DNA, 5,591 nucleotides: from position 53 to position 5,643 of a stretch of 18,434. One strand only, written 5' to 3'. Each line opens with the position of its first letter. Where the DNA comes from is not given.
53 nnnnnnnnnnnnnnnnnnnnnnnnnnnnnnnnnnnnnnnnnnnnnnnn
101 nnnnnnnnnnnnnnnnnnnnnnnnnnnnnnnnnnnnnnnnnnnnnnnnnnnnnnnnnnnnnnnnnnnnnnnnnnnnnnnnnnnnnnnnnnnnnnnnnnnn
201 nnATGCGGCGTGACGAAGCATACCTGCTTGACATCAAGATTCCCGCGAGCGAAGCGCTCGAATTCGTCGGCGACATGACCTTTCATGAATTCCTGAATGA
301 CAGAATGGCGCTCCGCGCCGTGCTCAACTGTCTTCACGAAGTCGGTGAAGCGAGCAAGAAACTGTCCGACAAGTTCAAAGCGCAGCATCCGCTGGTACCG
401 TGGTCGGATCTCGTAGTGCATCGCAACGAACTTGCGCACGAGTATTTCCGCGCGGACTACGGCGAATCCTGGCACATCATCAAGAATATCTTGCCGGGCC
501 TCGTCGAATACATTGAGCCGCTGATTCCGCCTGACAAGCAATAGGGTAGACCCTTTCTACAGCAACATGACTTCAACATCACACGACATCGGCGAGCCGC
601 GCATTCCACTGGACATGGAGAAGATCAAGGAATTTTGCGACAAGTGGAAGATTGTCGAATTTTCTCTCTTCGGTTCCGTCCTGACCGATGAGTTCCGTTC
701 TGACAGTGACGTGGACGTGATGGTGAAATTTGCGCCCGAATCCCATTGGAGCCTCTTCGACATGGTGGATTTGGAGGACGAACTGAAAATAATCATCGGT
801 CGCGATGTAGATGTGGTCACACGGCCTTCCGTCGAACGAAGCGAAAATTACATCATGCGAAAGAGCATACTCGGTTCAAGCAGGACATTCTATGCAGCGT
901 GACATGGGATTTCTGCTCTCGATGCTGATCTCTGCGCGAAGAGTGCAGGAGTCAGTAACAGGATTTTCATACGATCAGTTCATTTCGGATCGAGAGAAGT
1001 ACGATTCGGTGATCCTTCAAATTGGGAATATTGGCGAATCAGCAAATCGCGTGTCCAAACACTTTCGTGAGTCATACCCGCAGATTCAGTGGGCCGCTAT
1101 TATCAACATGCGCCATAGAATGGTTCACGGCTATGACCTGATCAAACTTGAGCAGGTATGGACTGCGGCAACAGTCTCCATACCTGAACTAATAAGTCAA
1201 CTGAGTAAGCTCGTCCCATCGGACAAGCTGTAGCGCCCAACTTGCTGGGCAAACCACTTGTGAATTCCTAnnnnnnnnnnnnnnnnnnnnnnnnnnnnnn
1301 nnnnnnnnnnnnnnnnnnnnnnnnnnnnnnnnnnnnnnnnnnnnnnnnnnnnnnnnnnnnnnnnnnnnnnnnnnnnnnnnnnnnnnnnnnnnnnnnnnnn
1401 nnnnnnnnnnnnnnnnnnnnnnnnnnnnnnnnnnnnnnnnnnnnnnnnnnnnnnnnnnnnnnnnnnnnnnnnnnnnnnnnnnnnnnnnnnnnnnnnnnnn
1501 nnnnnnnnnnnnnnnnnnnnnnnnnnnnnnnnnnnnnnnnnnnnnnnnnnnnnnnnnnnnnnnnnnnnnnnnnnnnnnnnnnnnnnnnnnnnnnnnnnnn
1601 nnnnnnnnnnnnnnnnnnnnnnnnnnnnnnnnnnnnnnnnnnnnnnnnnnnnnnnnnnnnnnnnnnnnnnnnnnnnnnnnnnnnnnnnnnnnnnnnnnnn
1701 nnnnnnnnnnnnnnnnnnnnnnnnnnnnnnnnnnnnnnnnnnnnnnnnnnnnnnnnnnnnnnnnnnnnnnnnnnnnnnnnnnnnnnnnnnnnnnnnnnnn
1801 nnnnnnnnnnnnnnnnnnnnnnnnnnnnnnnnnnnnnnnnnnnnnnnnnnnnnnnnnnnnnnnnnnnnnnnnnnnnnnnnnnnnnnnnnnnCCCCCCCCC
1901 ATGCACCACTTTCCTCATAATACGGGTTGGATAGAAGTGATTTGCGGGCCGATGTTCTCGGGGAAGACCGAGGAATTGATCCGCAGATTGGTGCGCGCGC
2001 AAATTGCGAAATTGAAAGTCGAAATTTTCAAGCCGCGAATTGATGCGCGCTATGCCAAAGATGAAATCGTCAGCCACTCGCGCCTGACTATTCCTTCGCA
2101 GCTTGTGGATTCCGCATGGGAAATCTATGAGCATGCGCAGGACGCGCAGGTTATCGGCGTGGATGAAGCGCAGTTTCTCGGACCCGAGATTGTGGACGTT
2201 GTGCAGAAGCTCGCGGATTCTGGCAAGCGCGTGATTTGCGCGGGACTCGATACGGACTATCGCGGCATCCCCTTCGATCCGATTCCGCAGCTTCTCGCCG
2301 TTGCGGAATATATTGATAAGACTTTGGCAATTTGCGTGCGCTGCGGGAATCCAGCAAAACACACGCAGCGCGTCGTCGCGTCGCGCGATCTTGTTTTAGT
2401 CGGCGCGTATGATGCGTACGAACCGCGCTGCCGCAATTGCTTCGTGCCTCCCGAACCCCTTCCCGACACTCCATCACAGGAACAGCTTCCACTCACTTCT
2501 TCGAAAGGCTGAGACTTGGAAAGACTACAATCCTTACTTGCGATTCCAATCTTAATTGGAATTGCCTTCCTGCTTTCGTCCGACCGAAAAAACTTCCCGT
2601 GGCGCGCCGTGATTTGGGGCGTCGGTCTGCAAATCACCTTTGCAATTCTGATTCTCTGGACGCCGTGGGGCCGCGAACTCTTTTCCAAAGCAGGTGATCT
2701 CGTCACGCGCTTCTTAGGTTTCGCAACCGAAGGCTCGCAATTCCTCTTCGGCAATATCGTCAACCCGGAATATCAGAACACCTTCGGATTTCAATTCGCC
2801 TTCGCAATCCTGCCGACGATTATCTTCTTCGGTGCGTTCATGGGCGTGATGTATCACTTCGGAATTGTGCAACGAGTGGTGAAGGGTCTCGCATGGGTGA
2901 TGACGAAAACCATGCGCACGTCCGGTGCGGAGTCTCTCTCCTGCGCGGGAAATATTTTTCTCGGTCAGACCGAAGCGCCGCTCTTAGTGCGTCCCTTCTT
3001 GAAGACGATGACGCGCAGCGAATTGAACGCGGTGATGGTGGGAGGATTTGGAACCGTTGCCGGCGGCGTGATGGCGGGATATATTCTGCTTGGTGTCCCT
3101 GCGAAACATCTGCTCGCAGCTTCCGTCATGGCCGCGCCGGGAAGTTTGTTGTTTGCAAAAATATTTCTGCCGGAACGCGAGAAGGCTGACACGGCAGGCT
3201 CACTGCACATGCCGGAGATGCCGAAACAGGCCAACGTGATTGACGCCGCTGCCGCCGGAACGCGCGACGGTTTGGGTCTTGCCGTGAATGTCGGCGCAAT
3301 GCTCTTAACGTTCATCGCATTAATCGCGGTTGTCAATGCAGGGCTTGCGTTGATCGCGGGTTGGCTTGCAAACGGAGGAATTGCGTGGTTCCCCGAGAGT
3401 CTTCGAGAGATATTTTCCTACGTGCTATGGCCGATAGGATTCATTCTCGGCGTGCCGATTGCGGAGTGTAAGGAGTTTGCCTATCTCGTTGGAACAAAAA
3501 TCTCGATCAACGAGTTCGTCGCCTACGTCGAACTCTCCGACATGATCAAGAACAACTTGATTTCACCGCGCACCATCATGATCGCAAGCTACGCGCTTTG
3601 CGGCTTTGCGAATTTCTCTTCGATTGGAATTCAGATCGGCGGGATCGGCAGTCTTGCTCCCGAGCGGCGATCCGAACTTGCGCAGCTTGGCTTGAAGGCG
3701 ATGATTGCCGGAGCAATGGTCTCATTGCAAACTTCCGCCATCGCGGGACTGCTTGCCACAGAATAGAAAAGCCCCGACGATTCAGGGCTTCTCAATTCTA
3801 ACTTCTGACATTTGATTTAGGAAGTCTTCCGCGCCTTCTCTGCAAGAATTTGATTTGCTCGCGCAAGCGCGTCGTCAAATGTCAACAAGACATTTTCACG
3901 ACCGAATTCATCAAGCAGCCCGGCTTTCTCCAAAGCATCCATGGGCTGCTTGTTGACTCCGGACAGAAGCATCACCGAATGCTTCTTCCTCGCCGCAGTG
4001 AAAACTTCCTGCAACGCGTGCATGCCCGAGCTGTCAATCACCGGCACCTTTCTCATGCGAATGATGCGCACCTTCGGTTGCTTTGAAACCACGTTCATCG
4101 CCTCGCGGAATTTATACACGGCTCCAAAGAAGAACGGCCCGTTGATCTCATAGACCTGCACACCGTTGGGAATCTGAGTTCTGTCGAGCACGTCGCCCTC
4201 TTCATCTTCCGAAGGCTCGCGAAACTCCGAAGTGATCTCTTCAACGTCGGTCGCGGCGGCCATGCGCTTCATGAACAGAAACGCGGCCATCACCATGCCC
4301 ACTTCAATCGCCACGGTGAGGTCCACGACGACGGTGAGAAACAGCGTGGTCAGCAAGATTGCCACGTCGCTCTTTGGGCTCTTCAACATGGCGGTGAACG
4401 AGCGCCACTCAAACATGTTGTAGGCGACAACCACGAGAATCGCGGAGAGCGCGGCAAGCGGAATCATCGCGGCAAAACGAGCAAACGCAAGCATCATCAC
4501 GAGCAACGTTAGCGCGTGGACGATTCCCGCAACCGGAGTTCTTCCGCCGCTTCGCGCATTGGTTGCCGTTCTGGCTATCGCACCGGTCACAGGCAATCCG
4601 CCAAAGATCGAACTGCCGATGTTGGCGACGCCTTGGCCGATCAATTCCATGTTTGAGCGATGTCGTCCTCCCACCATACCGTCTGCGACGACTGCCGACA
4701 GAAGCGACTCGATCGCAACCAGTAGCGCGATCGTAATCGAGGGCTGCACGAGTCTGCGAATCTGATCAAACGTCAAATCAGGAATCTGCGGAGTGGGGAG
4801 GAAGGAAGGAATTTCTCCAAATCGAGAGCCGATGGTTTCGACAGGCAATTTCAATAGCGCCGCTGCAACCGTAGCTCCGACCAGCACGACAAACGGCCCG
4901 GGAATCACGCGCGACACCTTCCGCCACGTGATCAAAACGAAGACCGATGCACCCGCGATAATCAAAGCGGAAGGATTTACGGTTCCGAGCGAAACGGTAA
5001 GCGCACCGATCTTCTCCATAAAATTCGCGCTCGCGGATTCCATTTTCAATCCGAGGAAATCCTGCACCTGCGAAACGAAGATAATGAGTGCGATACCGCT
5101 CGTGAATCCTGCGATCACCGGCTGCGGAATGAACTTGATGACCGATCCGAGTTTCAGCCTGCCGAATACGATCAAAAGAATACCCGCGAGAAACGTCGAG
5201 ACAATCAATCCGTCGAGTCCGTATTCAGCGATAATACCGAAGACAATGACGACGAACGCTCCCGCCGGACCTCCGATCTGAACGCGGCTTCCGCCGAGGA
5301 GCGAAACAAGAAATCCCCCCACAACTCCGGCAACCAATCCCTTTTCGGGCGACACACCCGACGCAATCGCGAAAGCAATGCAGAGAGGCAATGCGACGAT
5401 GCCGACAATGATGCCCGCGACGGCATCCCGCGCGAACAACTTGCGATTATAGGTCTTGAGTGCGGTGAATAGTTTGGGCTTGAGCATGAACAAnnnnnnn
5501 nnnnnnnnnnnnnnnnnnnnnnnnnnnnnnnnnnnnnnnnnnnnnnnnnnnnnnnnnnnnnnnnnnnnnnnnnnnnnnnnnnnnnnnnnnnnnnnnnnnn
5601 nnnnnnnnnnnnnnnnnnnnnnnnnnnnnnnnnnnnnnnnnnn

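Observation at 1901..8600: A co-localised nucleoside and extracellular-DNA scavenging gene set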

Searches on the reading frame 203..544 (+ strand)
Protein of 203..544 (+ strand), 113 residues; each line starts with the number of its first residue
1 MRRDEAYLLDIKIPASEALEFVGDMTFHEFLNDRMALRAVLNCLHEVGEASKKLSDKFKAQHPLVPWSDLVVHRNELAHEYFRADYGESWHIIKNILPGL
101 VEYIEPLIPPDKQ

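Call 34: search_protein_families(library=pfam, proteins=[window:203-544:+], max_evalue=1)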
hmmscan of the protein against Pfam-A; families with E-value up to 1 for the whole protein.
window:203-544:+ (113 aa): 1 family
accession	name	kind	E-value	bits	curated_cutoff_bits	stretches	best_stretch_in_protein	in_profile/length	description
PF01934.22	HepT-like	-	7.7e-20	71.2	23.5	1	16-105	6-118/120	Ribonuclease HepT-like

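Call 53: search_protein_families(library=padloc, proteins=[window:203-544:+], max_evalue=0.01)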
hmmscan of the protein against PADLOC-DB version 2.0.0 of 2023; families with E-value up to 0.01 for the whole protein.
window:203-544:+ (113 aa): 0 families

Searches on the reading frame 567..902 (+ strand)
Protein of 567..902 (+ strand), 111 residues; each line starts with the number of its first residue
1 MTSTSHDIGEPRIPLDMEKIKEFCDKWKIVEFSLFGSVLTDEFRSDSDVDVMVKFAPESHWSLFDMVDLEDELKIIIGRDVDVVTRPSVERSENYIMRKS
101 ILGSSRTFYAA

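Call 34: search_protein_families(library=pfam, proteins=[window:567-902:+], max_evalue=1)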
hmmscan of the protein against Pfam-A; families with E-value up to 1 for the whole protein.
window:567-902:+ (111 aa): 3 families
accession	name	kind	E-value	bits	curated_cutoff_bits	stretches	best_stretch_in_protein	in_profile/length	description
PF01909.29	NTP_transf_2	-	5e-13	49.7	21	1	19-95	4-83/93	Nucleotidyltransferase domain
PF18765.7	Polbeta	-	3.4e-11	43.6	26.9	1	18-103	1-82/93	Polymerase beta, Nucleotidyltransferase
PF22600.2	MTPAP-like_central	-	0.0028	18.2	27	1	24-59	34-69/139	Poly(A) RNA polymerase, mitochondrial-like, central palm domain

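Call 53: search_protein_families(library=padloc, proteins=[window:567-902:+], max_evalue=0.01)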
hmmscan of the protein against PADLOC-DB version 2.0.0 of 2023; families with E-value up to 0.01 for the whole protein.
window:567-902:+ (111 aa): 6 families
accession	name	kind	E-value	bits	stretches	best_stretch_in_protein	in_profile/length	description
PDLC04905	PDC-S09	-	4.8e-21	73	1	13-111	5-101/101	-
PDLC04902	PDC-S09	-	1.1e-19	68.5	1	13-107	5-94/97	-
PDLC04904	PDC-S09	-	4.9e-18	63.3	1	17-92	13-86/104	-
PDLC04906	PDC-S09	-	2e-15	55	1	18-92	13-86/98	-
PDLC04907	PDC-S09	-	0.00013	20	1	23-72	21-70/114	-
PDLC04903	PDC-S09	-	0.00038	18.7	1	28-58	25-55/108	-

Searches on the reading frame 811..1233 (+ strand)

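Call 34: search_protein_families(library=pfam, proteins=[window:811-1233:+], max_evalue=1)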
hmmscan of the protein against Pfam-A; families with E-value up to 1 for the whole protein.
window:811-1233:+ (140 aa): 1 family
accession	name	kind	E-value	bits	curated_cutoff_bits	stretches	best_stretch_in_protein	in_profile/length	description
PF01934.22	HepT-like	-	1.7e-21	76.6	23.5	1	39-133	2-119/120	Ribonuclease HepT-like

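Call 53: search_protein_families(library=padloc, proteins=[window:811-1233:+], max_evalue=0.01)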
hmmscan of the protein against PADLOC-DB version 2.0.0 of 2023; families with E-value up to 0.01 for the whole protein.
window:811-1233:+ (140 aa): 0 families

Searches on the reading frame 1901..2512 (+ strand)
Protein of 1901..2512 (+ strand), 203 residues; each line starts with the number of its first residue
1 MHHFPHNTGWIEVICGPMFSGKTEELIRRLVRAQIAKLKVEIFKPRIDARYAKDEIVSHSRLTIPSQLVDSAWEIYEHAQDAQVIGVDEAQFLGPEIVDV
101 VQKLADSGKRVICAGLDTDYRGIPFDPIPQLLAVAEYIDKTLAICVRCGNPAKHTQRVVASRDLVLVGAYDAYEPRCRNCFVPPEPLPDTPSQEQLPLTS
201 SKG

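Call 4: search_protein_families(library=pfam, proteins=[window:1901-2512:+], max_evalue=0.01)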
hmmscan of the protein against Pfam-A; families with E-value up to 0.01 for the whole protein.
window:1901-2512:+ (203 aa): 1 family
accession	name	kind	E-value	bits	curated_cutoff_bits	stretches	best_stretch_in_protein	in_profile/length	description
PF00265.24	TK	-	5.3e-52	176.7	20.6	1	9-181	1-176/176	Thymidine kinase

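Call 5: search_protein_families(library=ncbifam, proteins=[window:1901-2512:+], max_evalue=0.01)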
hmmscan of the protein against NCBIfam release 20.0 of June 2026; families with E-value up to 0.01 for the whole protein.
window:1901-2512:+ (203 aa): 5 families
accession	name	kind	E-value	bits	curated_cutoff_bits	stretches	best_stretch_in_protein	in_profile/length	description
NF003296.0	PRK04296.1-1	equivalog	7.9e-75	251.2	183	1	5-183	4-189/195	thymidine kinase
NF003300.0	PRK04296.1-5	equivalog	5.9e-18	65.4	195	1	17-181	10-187/194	thymidine kinase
NF003299.0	PRK04296.1-4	equivalog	1.4e-12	47.8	284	1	16-185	9-188/191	thymidine kinase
NF003298.0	PRK04296.1-3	equivalog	9.6e-09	35.2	375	1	18-157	11-156/205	thymidine kinase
NF003297.0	PRK04296.1-2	equivalog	1.8e-08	34.2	252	1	76-162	74-162/216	thymidine kinase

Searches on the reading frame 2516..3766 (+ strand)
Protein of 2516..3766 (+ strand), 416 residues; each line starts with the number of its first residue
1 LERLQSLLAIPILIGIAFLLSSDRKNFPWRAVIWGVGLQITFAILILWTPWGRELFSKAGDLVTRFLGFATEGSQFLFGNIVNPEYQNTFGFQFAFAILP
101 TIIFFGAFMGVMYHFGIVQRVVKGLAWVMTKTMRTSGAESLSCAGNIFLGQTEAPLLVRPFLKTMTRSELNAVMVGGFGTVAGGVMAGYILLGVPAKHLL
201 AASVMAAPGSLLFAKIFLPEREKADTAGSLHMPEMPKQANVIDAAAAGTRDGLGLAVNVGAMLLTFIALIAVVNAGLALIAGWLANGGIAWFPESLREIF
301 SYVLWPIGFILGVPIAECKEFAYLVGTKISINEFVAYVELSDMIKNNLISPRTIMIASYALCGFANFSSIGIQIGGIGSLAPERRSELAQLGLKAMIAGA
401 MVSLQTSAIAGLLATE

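Call 4: search_protein_families(library=pfam, proteins=[window:2516-3766:+], max_evalue=0.01)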
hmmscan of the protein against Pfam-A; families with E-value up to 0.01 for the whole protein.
window:2516-3766:+ (416 aa): 3 families
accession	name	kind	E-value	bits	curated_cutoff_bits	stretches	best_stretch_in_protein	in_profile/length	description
PF07662.18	Nucleos_tra2_C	-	3.8e-72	242.9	32.3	1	198-411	1-213/213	Na+ dependent nucleoside transporter C-terminus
PF01773.25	Nucleos_tra2_N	-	5.4e-25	88.1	27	1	10-80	3-73/74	Na+ dependent nucleoside transporter N-terminus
PF07670.19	Gate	-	2e-16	60.8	29.6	1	96-192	2-100/104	Nucleoside recognition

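Call 5: search_protein_families(library=ncbifam, proteins=[window:2516-3766:+], max_evalue=0.01)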
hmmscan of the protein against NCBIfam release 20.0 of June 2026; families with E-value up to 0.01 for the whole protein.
window:2516-3766:+ (416 aa): 1 family
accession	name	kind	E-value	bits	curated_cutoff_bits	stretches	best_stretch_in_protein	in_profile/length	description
TIGR00804.1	nupC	subfamily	1.4e-130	436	442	1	4-413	1-401/401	NupC/NupG family nucleoside CNT transporter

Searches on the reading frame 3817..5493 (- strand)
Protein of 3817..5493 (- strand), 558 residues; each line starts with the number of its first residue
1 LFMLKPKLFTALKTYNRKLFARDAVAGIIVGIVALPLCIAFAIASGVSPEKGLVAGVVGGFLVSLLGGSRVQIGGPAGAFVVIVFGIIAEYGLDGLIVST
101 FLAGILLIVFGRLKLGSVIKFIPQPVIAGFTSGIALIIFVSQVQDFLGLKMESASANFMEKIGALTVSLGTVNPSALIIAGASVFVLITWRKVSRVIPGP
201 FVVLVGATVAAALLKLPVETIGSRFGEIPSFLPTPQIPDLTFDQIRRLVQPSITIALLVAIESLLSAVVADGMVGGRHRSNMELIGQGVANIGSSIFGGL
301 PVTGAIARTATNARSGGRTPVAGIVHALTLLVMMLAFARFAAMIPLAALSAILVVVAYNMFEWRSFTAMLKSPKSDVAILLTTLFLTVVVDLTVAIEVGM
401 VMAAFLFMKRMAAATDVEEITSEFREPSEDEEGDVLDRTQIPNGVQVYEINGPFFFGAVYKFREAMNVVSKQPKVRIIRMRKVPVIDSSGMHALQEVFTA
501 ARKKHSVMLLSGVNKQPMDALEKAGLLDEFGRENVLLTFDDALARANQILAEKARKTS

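Call 4: search_protein_families(library=pfam, proteins=[window:3817-5493:-], max_evalue=0.01)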
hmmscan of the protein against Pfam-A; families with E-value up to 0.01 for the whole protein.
window:3817-5493:- (558 aa): 3 families
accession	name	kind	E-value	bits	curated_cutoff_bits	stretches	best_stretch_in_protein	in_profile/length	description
PF00916.26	Sulfate_transp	-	2.3e-86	290.4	23.2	1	20-382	1-379/380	Sulfate permease family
PF01740.26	STAS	-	2.1e-16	60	22.6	1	439-541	4-105/106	STAS domain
PF16983.11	MFS_MOT1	-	0.00029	21.6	30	1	281-359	30-110/111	Molybdate transporter of MFS superfamily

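Call 5: search_protein_families(library=ncbifam, proteins=[window:3817-5493:-], max_evalue=0.01)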
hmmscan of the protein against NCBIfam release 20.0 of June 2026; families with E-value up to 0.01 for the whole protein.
window:3817-5493:- (558 aa): 4 families
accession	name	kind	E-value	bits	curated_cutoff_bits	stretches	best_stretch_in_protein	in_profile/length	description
NF008660.1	PRK11660.1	equivalog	5.1e-143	477.4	614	1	13-549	22-568/572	C4-dicarboxylic acid transporter DauA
TIGR00815.1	sulP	subfamily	1.5e-111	373.6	380.45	1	11-541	5-564/565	sulfate permease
NF050096.1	BicarbTportBicA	equivalog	2e-79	267.6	880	1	22-547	14-544/547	bicarbonate transporter BicA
TIGR00377.1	ant_ant_sig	superfamily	0.00097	19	53.45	1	457-528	25-98/108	anti-sigma factor antagonist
